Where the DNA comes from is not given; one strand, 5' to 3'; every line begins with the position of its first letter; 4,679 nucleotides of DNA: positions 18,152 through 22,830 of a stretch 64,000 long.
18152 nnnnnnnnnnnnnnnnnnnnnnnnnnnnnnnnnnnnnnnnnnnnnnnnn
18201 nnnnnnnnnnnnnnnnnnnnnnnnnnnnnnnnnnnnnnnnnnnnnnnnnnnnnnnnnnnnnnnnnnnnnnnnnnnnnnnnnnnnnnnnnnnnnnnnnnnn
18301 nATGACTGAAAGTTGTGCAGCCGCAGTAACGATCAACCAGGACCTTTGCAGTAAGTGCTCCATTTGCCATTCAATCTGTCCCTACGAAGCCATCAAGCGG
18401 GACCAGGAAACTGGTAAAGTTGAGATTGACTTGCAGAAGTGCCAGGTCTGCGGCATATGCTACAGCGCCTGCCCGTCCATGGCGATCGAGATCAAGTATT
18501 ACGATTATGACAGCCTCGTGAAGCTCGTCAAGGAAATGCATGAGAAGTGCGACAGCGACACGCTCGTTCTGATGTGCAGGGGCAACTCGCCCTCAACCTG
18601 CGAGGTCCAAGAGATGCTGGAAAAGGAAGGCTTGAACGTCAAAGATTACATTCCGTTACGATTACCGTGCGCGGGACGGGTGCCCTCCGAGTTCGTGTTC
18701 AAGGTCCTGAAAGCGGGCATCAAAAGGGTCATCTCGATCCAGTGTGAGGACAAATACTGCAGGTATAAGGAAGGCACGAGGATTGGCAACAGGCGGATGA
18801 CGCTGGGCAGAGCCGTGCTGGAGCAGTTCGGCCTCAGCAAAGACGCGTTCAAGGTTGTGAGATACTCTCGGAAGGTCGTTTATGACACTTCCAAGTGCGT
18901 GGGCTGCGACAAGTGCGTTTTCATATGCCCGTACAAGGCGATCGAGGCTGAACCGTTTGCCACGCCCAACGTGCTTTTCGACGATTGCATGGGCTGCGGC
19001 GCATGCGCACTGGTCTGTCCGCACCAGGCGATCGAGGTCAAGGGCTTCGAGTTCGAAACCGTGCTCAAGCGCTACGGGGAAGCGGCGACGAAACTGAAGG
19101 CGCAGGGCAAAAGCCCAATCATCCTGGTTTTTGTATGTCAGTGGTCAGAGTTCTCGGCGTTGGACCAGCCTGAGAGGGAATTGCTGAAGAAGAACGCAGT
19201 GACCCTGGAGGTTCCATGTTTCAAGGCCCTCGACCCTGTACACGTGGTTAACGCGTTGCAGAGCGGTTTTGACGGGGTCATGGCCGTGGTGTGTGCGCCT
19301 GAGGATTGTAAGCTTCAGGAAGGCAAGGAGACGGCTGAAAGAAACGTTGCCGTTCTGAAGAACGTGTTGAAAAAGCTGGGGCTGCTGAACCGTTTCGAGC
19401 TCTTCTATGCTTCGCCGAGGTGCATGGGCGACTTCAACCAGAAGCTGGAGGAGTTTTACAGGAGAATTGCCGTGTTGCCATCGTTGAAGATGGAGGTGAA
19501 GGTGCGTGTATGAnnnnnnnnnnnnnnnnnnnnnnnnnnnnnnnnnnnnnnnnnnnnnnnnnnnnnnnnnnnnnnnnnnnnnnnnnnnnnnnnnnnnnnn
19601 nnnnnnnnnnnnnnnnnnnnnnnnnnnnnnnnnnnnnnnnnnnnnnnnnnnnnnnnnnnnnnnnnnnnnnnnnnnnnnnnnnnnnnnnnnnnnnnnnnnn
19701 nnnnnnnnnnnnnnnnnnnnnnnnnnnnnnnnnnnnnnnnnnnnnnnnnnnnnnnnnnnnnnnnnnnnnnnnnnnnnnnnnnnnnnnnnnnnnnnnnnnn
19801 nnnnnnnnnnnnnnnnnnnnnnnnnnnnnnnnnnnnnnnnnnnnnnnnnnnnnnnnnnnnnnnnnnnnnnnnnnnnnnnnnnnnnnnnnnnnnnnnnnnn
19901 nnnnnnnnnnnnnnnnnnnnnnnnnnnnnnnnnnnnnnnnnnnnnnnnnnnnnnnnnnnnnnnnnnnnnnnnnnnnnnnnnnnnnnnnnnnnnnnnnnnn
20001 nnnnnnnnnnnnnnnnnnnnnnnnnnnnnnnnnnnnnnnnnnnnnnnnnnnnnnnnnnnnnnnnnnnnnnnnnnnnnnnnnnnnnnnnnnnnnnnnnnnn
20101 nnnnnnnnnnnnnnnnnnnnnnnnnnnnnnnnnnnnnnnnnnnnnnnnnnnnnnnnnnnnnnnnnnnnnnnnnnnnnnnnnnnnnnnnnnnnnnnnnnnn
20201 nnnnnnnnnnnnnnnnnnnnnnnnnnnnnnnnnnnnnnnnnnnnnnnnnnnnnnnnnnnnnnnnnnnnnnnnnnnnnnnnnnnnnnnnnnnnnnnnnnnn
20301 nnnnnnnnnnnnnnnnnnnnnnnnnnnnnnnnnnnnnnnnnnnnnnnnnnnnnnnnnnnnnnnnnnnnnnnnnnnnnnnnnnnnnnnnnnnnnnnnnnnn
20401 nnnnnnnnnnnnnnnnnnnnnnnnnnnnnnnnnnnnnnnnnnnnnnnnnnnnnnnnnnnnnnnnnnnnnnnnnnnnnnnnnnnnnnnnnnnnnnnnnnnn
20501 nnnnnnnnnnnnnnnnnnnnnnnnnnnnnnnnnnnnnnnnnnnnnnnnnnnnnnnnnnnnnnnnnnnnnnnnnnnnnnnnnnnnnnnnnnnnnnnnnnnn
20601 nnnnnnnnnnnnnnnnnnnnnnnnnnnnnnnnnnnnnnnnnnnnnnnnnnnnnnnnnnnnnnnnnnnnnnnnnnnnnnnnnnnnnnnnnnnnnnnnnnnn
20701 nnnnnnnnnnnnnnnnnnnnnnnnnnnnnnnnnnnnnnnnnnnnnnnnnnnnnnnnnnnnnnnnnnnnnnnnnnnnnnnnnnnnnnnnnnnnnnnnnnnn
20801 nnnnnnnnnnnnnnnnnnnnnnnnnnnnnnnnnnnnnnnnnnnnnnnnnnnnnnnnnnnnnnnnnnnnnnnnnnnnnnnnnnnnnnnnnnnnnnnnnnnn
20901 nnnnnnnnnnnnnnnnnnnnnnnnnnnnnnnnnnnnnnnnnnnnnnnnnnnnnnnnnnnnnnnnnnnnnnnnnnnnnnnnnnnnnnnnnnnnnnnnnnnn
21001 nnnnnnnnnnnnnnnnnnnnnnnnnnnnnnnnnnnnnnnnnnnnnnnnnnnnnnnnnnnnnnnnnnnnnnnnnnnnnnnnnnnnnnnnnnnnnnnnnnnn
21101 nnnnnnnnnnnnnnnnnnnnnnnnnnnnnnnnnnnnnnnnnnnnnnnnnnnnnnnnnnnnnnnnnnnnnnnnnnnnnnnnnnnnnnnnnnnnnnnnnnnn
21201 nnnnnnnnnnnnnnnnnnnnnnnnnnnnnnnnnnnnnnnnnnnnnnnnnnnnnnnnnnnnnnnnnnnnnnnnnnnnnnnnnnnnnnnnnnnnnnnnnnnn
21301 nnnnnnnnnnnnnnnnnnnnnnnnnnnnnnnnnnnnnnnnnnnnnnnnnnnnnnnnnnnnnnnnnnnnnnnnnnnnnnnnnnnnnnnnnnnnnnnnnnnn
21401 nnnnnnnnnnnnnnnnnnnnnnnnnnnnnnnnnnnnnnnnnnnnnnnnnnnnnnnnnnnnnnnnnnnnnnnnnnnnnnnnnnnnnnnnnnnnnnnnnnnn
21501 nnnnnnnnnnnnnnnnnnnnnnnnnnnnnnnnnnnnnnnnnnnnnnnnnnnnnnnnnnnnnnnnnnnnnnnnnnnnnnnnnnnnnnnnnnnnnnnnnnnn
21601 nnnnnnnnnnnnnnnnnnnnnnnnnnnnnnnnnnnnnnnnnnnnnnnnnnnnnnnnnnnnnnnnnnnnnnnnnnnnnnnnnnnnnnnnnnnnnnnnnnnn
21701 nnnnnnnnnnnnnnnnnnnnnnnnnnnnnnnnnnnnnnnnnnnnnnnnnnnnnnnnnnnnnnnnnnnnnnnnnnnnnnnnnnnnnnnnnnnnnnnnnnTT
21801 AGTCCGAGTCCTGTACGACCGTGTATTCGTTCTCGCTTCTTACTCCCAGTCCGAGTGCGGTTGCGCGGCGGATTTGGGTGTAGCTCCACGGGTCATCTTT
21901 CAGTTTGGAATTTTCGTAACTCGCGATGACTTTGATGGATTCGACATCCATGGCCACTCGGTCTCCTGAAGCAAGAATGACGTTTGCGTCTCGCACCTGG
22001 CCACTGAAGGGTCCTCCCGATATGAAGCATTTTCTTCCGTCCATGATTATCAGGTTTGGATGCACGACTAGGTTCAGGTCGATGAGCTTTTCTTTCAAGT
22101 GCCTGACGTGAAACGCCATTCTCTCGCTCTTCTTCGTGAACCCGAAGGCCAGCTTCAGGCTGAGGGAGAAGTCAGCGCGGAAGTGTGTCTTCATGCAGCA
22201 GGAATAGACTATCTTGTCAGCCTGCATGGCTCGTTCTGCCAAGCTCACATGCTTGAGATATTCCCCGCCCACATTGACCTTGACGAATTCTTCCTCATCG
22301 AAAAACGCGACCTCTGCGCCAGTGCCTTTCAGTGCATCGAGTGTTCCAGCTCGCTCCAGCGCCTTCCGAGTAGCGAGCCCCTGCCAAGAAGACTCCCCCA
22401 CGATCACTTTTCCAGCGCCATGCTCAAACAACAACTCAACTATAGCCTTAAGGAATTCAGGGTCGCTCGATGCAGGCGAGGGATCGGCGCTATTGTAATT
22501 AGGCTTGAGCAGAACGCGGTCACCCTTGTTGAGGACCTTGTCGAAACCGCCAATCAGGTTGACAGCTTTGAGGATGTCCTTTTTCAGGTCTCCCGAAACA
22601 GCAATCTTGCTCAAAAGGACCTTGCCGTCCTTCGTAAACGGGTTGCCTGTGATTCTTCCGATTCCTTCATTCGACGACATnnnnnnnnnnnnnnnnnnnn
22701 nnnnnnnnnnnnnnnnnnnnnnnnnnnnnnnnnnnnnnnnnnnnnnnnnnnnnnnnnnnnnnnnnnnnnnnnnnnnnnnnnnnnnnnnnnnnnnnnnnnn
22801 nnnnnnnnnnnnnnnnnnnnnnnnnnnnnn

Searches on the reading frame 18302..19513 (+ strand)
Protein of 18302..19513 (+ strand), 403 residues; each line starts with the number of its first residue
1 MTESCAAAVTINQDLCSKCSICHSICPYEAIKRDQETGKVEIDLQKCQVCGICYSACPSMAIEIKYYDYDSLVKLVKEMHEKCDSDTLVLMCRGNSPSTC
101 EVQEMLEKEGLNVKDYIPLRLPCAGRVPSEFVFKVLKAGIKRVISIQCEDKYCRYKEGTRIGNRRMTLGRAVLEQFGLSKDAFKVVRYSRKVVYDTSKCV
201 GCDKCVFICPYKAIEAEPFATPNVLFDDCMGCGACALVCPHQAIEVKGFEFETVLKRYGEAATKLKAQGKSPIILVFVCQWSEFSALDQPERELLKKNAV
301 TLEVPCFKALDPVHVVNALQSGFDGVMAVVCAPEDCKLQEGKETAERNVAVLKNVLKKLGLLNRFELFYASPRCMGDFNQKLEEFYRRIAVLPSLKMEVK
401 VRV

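Call 9: search_protein_families(library=pfam, proteins=[window:18302-19513:+], max_evalue=0.001)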
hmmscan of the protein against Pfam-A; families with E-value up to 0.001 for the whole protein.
window:18302-19513:+ (403 aa): 16 families
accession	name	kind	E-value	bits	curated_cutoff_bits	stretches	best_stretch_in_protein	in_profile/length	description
PF02662.21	FlpD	-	1.1e-38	132.5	22.3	2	274-390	1-120/123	Methyl-viologen-reducing hydrogenase, delta subunit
PF00037.32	Fer4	-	2e-26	91.1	21.1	4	225-245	4-24/24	4Fe-4S binding domain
PF12838.12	Fer4_7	-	8e-20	71.5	27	4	198-243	1-52/52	4Fe-4S dicluster domain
PF12837.12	Fer4_6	-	8.8e-20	70.1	25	3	191-214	1-24/24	4Fe-4S binding domain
PF14697.11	Fer4_21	-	6.7e-17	61.8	35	2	195-245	4-58/59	4Fe-4S dicluster domain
PF13237.11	Fer4_10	-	7.7e-17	61.4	25.5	2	191-240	1-53/53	4Fe-4S dicluster domain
PF12797.12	Fer4_2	-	3.5e-16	58.4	24.5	3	191-211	2-22/22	4Fe-4S binding domain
PF13187.11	Fer4_9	-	2.1e-15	56.9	27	2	198-244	1-52/52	4Fe-4S dicluster domain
PF13484.11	Fer4_16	-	1.4e-14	55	30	1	229-251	2-22/66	4Fe-4S double cluster binding domain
PF25160.1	LdpA_Fe-S-bd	-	2e-13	50.3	27.6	2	222-247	21-46/49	LdpA Fe-S cluster-binding domain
PF12800.12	Fer4_4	-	1.3e-09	37.9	24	0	227-240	2-15/17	4Fe-4S binding domain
PF13183.11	Fer4_8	-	9.2e-07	29.8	27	0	227-241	3-66/68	4Fe-4S dicluster domain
PF13459.11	Fer4_15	-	3.2e-06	28.2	22.4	0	40-73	1-33/66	4Fe-4S single cluster domain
PF13534.11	Fer4_17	-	5e-06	27.4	22.2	0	225-242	42-59/61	4Fe-4S dicluster domain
PF12798.12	Fer4_3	-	0.00016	22.7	27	0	229-243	1-15/15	4Fe-4S binding domain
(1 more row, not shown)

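Call 29: search_protein_families(library=ncbifam, proteins=[window:18302-19513:+], max_evalue=0.00001)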
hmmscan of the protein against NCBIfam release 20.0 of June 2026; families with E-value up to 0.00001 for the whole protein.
window:18302-19513:+ (403 aa): 83 families (the best 25 are shown)
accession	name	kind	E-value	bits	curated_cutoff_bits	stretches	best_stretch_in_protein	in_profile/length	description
NF040770.1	hetero_SS_HdrA2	exception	5.3e-52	176.9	1100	2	194-393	574-772/777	CoB-CoM heterodisulfide reductase HdrA2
NF041891.1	hdrA_Methbact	equivalog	1.1e-22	80.1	1300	2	194-390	569-759/762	ferredoxin:CoB-CoM heterodisulfide reductase subunit HdrA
NF040684.1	PorD_Arch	equivalog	2.9e-22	78.6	120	2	191-246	26-81/85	pyruvate synthase subunit PorD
TIGR02179.1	PorD_KorD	subfamily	7.8e-21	74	60.05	2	191-246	19-74/78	2-oxoacid:acceptor oxidoreductase, delta subunit, pyruvate/2-ketoisovalerate family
NF040864.1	HgcB_ferredoxin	equivalog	3e-20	71.8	99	2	193-247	10-64/93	mercury methylation ferredoxin HgcB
NF045873.1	F420_non_VhuD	exception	1.7e-19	70.2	215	1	272-391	2-124/132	F420-non-reducing hydrogenase iron-sulfur subunit VhuD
TIGR02700.1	flavo_MJ0208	hypoth_equivalog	4.1e-19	68.8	251.35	2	194-254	145-203/234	dihydromethanopterin reductase (acceptor)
NF038196.1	ferrodoxin_EFR1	subfamily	2.2e-18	67.2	75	2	177-247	164-232/242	EFR1 family ferrodoxin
NF006221.0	PRK08348.1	subfamily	3.2e-17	62.5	124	2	188-248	35-96/136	NADH-plastoquinone oxidoreductase subunit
NF041778.1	hetero_SS_HdrA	equivalog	3.4e-17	61.5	1400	2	9-146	582-713/771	ferredoxin:CoB-CoM heterodisulfide reductase subunit HdrA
NF042909.1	FMH_DH_FwdF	exception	4.3e-16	58.9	375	2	7-70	218-282/336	tungsten-dependent formylmethanofuran dehydrogenase subunit FwdF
TIGR01944.1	rnfB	subfamily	5.6e-16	58.7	68.7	1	190-249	105-165/190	RnfABCDGE type electron transport complex subunit B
NF007203.0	PRK09624.1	equivalog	4.8e-15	55.7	171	2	193-246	47-100/105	pyuvate ferredoxin oxidoreductase subunit delta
NF007204.0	PRK09625.1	equivalog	5e-15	55.7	125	2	190-244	52-106/133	pyruvate flavodoxin oxidoreductase subunit delta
NF007202.0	PRK09623.1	equivalog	7.3e-15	55.2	166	2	10-64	47-100/105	3-methyl-2-oxobutanoate dehydrogenase subunit delta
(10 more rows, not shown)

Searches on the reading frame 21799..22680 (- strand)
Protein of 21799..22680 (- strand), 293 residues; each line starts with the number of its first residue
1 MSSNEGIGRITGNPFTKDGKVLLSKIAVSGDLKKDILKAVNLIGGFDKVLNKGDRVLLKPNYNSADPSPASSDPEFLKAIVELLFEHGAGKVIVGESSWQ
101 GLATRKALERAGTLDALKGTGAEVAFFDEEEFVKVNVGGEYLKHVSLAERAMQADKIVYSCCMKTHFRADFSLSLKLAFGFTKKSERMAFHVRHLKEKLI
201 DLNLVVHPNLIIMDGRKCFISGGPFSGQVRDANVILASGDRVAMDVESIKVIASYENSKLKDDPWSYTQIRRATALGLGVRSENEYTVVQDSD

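Call 9: search_protein_families(library=pfam, proteins=[window:21799-22680:-], max_evalue=0.001)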
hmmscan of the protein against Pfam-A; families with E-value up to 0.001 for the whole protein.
window:21799-22680:- (293 aa): 1 family
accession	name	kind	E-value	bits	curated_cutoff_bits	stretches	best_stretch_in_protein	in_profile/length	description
PF04015.17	DUF362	-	2.6e-46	158.7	24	1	56-246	1-196/200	Domain of unknown function (DUF362)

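Call 29: search_protein_families(library=ncbifam, proteins=[window:21799-22680:-], max_evalue=0.00001)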
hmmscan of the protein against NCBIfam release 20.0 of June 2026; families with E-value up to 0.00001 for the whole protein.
window:21799-22680:- (293 aa): 1 family
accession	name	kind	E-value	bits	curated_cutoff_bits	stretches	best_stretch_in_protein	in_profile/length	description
NF052623.1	Npun_F2552_fam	equivalog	7.8e-18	64.9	500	1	31-253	15-240/314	Npun_F2552 family protein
